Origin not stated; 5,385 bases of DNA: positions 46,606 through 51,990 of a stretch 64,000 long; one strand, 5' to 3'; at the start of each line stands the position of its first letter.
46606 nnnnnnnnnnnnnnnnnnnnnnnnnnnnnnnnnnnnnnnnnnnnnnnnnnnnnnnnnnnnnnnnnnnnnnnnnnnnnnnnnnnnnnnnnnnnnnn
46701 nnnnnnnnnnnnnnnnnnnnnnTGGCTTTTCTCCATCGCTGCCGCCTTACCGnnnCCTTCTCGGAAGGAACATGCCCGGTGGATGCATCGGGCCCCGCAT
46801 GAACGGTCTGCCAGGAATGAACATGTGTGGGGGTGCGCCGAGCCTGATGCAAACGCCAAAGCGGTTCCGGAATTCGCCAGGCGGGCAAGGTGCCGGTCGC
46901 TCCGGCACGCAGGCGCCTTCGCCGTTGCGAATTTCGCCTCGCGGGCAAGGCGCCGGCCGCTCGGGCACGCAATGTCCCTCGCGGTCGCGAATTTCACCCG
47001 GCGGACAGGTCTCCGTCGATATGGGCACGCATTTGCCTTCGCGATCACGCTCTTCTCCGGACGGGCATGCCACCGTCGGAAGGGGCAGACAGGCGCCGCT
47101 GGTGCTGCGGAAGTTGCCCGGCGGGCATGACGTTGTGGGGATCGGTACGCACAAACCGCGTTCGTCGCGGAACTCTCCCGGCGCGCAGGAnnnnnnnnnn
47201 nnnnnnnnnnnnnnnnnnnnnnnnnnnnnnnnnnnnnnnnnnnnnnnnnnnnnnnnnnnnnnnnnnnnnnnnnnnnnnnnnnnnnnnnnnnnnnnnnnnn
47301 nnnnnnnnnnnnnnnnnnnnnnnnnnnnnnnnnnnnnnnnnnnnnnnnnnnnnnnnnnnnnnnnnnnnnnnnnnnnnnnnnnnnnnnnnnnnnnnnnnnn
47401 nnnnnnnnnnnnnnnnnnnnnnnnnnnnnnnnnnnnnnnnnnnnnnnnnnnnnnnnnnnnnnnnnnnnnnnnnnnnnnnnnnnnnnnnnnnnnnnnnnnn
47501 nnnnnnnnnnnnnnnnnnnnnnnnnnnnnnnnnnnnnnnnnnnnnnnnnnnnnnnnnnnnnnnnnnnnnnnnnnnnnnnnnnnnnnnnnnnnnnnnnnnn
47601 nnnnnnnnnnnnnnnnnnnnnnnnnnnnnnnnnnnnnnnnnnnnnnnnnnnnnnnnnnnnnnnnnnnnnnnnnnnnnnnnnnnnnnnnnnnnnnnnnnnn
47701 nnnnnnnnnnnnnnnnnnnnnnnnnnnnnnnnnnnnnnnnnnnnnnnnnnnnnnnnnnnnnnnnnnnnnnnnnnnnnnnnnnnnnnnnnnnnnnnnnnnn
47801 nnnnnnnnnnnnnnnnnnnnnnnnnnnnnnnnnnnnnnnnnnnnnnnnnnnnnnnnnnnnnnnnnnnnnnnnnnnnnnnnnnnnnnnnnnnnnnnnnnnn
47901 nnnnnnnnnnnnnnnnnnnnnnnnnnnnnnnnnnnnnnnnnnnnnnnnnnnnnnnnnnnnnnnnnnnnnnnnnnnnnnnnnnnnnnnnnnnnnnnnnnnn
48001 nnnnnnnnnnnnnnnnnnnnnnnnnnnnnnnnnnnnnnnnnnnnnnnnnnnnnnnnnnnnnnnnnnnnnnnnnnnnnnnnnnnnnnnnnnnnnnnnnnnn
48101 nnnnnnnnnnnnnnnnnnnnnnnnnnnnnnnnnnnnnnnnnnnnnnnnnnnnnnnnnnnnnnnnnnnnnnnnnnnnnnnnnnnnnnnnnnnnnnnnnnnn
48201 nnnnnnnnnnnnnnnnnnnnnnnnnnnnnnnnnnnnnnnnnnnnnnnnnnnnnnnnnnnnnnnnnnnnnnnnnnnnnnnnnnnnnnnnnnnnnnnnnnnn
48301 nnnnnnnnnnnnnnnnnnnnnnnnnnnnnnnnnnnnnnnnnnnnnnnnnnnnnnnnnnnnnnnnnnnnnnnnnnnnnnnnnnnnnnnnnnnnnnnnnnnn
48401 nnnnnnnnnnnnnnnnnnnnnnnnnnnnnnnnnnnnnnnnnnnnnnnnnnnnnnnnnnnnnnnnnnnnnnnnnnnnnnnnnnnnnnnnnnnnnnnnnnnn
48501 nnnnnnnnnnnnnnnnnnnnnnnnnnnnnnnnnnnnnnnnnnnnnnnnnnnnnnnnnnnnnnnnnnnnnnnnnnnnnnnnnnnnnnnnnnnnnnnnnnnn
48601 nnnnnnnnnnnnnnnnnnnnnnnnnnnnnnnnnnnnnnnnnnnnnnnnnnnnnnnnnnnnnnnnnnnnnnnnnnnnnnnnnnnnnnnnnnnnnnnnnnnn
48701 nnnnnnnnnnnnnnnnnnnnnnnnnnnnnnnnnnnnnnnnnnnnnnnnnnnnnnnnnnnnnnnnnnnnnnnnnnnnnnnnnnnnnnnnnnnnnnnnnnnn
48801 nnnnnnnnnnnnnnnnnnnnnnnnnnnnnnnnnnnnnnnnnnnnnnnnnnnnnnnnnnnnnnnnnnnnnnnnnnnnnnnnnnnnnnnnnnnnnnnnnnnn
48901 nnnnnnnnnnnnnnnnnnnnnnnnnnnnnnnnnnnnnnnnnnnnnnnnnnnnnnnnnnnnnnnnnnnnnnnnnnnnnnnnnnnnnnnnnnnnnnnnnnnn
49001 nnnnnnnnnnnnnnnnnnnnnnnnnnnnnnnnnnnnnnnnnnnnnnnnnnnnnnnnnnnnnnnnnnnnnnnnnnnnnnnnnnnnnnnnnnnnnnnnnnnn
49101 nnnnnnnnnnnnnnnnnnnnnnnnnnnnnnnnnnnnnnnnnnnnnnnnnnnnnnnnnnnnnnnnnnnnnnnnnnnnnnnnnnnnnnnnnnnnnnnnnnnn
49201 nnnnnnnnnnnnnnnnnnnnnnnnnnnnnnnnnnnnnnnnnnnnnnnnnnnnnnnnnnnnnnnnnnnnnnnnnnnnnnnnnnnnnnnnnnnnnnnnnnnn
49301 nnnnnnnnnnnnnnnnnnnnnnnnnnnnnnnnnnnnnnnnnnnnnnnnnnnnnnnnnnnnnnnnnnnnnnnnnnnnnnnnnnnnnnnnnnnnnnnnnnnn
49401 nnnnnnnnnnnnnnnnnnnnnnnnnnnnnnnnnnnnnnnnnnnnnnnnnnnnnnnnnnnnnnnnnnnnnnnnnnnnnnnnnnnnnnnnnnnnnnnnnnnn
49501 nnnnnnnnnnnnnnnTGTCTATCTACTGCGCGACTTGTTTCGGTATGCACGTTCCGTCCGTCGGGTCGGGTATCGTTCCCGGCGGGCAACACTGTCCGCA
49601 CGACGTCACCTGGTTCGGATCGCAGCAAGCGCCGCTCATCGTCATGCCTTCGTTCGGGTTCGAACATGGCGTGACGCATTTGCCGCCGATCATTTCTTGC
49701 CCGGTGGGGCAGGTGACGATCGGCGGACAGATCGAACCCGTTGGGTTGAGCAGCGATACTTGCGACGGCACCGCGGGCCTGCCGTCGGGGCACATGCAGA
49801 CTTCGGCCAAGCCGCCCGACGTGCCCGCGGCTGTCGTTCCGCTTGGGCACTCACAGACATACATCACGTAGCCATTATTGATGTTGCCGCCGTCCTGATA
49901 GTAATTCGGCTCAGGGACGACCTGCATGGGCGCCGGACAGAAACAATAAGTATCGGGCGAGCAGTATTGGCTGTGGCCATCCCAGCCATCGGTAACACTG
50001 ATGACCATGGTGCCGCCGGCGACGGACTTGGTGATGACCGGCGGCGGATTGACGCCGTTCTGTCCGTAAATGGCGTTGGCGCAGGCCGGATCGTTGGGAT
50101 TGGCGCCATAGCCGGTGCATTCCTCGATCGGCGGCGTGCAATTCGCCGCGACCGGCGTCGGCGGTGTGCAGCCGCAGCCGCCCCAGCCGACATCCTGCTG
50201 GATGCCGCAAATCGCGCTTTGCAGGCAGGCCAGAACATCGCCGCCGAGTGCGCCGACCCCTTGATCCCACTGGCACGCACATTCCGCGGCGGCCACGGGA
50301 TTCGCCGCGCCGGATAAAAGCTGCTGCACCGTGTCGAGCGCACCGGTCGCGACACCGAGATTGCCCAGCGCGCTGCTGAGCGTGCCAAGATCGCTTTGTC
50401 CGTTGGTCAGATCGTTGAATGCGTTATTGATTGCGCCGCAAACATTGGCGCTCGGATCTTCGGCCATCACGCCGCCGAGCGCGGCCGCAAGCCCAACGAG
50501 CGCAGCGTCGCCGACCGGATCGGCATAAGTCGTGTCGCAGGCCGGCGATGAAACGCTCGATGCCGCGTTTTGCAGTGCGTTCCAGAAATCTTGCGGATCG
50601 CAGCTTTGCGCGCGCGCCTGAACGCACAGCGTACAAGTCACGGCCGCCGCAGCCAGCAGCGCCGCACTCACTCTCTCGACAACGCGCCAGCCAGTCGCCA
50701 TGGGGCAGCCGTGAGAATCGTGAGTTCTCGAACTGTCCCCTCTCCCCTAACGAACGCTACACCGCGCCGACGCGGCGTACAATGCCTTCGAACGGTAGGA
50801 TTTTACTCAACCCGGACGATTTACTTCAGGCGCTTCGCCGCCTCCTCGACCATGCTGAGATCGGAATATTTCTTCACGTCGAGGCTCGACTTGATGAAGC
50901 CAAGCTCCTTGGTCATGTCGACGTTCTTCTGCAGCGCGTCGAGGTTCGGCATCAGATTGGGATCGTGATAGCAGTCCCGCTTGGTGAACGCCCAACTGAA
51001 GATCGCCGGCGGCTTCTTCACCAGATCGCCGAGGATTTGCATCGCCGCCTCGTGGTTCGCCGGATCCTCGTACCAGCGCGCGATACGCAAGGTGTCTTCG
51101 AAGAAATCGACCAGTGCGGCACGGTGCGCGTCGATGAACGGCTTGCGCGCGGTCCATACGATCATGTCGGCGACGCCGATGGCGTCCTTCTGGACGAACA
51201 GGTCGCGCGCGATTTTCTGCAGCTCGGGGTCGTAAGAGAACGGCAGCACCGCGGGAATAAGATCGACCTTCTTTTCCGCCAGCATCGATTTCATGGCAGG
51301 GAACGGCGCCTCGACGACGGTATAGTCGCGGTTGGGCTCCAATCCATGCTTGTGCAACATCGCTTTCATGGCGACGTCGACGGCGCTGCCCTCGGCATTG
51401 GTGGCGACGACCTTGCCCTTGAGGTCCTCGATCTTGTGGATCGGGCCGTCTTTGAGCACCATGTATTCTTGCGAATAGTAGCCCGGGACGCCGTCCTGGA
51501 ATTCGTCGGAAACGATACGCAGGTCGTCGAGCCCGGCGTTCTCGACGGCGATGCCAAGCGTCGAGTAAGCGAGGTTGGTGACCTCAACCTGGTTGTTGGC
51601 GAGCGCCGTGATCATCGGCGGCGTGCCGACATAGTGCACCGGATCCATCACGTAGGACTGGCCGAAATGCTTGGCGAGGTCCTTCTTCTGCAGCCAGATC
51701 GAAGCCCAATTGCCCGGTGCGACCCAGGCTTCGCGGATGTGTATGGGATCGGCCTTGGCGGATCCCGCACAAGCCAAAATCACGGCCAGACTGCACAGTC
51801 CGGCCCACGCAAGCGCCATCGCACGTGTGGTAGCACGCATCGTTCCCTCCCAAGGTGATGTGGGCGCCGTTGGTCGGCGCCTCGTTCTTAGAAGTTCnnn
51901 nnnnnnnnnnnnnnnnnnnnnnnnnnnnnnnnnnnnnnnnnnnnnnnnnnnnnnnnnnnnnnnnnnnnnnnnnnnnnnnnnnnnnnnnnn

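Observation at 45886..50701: Operon of two extremely cysteine-rich secreted proteins followed by a dedicated DsbA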

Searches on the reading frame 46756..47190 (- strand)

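Call 32: search_protein_families(library=pfam, proteins=[window:46756-47190:-], max_evalue=10)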
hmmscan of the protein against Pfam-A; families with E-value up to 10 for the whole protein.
seq(145 aa): 5 families
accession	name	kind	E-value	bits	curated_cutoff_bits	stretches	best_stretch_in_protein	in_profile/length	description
PF01826.23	TIL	-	1.5e-08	35.1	24.5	1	61-77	36-52/55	Trypsin Inhibitor like cysteine rich domain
PF00057.23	Ldl_recept_a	-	0.00082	20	24.1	0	61-77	2-18/37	Low-density lipoprotein receptor domain class A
PF12610.13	SOCS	-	0.0049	17.7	23.7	2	7-22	41-56/57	Suppressor of cytokine signalling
PF23091.2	TNFR_ELAPOR1_6th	-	0.11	12.9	33.2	1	62-94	2-29/41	ELAPOR1-like, TNF receptor-like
PF00020.24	TNFR_c6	-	0.15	13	29.4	2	22-49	1-28/39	TNFR/NGFR cysteine-rich region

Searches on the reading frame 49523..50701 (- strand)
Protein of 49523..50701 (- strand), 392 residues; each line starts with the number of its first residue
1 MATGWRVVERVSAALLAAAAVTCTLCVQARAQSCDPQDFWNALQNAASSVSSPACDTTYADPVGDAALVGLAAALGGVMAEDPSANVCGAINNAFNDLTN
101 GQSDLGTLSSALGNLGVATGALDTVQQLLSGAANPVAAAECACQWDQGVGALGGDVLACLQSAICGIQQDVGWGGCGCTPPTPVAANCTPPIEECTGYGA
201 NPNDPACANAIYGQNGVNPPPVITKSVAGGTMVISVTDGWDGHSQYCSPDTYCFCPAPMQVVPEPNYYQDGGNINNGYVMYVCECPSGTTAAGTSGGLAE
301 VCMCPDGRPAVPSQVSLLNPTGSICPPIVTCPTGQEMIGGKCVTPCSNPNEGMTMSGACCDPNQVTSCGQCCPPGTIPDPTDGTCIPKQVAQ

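Call 3: search_protein_families(library=pfam, proteins=[window:49523-50701:-], max_evalue=1)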
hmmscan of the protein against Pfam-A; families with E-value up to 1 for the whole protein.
window:49523-50701:- (392 aa): 0 families

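Call 4: search_protein_families(library=ncbifam, proteins=[window:49523-50701:-], max_evalue=1)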
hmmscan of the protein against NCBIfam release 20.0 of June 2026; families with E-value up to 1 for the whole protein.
window:49523-50701:- (392 aa): 0 families

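Call 6: find_homologous_proteins(query=window:49523-50701:-)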
Query window:49523-50701:- (392 aa): 51 proteins with E <= 0.001 among 8000 candidates.
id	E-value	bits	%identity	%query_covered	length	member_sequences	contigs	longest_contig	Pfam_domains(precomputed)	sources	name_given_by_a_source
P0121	4.9e-262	887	100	100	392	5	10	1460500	-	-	-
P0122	5.9e-245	831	94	100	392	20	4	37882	-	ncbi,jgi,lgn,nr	ncbi:MAG TPA: hypothetical protein VHX43_04425 [Xanthobacteraceae bacterium]|jgi:hypothetical protei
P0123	1.1e-222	758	86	100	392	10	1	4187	-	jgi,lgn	jgi:hypothetical protein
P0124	1.9e-215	734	83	100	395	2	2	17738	-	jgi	jgi:hypothetical protein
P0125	1.9e-215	734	83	100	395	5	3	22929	-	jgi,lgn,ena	jgi:hypothetical protein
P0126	3.3e-215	733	83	100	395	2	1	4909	-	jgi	jgi:hypothetical protein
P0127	1.3e-212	725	85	96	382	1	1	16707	-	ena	-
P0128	1.5e-211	721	85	96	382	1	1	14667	-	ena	-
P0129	5.5e-181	620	73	100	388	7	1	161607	-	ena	-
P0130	8.4e-153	528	62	100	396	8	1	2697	-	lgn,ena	-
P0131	1.1e-144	501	62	100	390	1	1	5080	-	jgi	jgi:hypothetical protein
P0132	1.4e-141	491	60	100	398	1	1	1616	-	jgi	jgi:hypothetical protein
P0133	1.0e-139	484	57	100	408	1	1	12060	-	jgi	jgi:hypothetical protein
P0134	9.1e-138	478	59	100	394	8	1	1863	-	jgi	jgi:hypothetical protein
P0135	4.8e-136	472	57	100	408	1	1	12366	-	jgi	jgi:hypothetical protein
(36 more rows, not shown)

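Call 19: predict_structure(alignment_id=A2)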
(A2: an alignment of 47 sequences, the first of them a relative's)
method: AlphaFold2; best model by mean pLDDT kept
length: 392 residues; sequences in the alignment: 47
mean_pLDDT: 62.0   pTM: 0.47
mean pLDDT of the five models: 62.0, 59.7, 59.3, 59.2, 58.3
residues with pLDDT >= 90: 1; 70-90: 125; 50-70: 183; < 50: 83
segments of 3 or more residues with pLDDT < 50: 1-34, 61-65, 80-84, 102-104, 116-125, 130-132, 148-160
pLDDT, mean of each block of 10 residues (from residue 1): 39 36 34 47 53 58 50 52 56 64 50 48 47 57 55 43 55 53 73 82 78 79 75 69 54 80 86 81 86 69 77 63 68 64 68 64 68 72 69 39
secondary structure, 60 per line:
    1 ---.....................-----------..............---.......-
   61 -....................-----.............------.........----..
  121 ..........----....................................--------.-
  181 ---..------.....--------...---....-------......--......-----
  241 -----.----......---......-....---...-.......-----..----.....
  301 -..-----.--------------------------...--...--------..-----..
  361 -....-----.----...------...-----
elements in order: H4-24 H36-49 H53-59 H62-81 H87-99 H106-114 H119-130 H135-170 H192-196 E211-214 E222-227 E230-235 E251-256 E260-265 H267-270 E278-284 H296-300 E336-338 E341-343 E376-378 E385-387

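Call 30: fold_search(model_id=the predicted structure, library=pdb)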
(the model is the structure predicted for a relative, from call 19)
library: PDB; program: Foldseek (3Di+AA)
matches with E <= 10: 76; with E <= 0.001: 0
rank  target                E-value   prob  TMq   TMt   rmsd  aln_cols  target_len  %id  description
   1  2ra1                  3.4e-01  0.02  0.09  0.08  20.3       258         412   11  Crystal structure of the N-terminal part of the bacterial S-layer protein SbsC (released 2008-08-19)
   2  8jxi_A                8.4e-01  0.07  0.11  0.05  13.1       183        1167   17  rat megalin RAP complex wingB (released 2024-06-19)
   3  2bol_A                1.6e+00  0.11  0.13  0.16   8.7       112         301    9  CRYSTAL STRUCTURE AND ASSEMBLY OF TSP36, A METAZOAN SMALL HEAT SHOCK PROTEIN (released 2005-09-23)
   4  8em7_A                2.0e+00  0.02  0.08  0.02  14.6       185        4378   17  Cryo-EM structure of LRP2 at pH 5.2 (released 2023-02-08)
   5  9qaw_B                2.0e+00  0.02  0.08  0.02  17.9       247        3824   16  CryoEM structure of the human LRP2 receptor ectodomain in complex with LRPAP1 (released 2026-03-11)
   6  7bzw_1                2.1e+00  0.05  0.10  0.26   6.9        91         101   12  Structure of Hsp21 (released 2021-04-28)
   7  4jus_B                2.2e+00  0.12  0.13  0.40   5.5        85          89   12  Crystal structure of a fragment of Human HSPB6 (released 2014-02-05)
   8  7qbd_C                2.2e+00  0.11  0.05  0.22  13.0        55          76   22  TC:CD320 in complex with nanobody TC-Nb26 (released 2022-03-16)
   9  4jut_A                2.2e+00  0.10  0.12  0.38   5.7        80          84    9  Crystal structure of a mutant fragment of Human HSPB6 (released 2014-02-05)
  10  4jus_C                2.2e+00  0.05  0.09  0.27   7.3        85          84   12  Crystal structure of a fragment of Human HSPB6 (released 2014-02-05)
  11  2y22_C                2.6e+00  0.10  0.12  0.41   5.9        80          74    9  Human AlphaB-crystallin Domain (residues 67-157) (released 2011-03-02)
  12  4jut_G                2.9e+00  0.08  0.11  0.35   5.7        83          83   12  Crystal structure of a mutant fragment of Human HSPB6 (released 2014-02-05)
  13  4jus_F                3.1e+00  0.08  0.12  0.39   5.7        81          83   11  Crystal structure of a fragment of Human HSPB6 (released 2014-02-05)
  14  4mjh_C                3.1e+00  0.06  0.11  0.36   6.4        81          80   12  Human Hsp27 core domain in complex with C-terminal peptide (released 2014-04-09)
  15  8rde_A                3.1e+00  0.02  0.08  0.04  14.4       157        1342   15  STRUCTURE OF THE MOUSE FCGBP DIMER PROTEIN IN ITS COMPACT CONFORMATION (released 2025-01-08)
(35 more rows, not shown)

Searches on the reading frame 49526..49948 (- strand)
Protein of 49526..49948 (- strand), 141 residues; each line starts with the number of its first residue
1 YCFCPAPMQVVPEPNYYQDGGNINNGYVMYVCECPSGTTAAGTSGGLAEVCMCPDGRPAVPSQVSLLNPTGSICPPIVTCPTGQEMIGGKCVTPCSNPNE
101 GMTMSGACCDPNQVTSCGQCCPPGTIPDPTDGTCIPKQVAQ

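Call 32: search_protein_families(library=pfam, proteins=[window:49526-49948:-], max_evalue=10)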
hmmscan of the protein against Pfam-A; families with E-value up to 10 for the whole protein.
seq(141 aa): 1 family
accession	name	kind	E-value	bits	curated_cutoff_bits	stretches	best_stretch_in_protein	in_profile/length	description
PF01683.23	EB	-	5.6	7.6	24.3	0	31-41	38-48/52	EB module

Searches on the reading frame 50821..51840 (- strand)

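Call 36: search_protein_families(library=pfam, proteins=[window:50821-51840:-], max_evalue=0.001)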
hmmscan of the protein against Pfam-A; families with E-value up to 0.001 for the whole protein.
window:50821-51840:- (339 aa): 5 families
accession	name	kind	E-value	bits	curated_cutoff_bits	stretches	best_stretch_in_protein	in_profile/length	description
PF09084.16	NMT1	-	1.4e-10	41.9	20.5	1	125-251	76-203/216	NMT1/THI5 like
PF13379.11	NMT1_2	-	1.1e-09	38.9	24.7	1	139-270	121-251/252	NMT1-like family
PF12974.12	Phosphonate-bd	-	4.2e-08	33.3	27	1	72-176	38-140/242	ABC transporter, phosphonate, periplasmic substrate-binding protein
PF16868.10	NMT1_3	-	4.5e-05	23.6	27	1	80-195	55-164/289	NMT1-like family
PF04069.17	OpuAC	-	0.00074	19.6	21.2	0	70-246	35-222/257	Substrate binding domain of ABC-type glycine betaine transport system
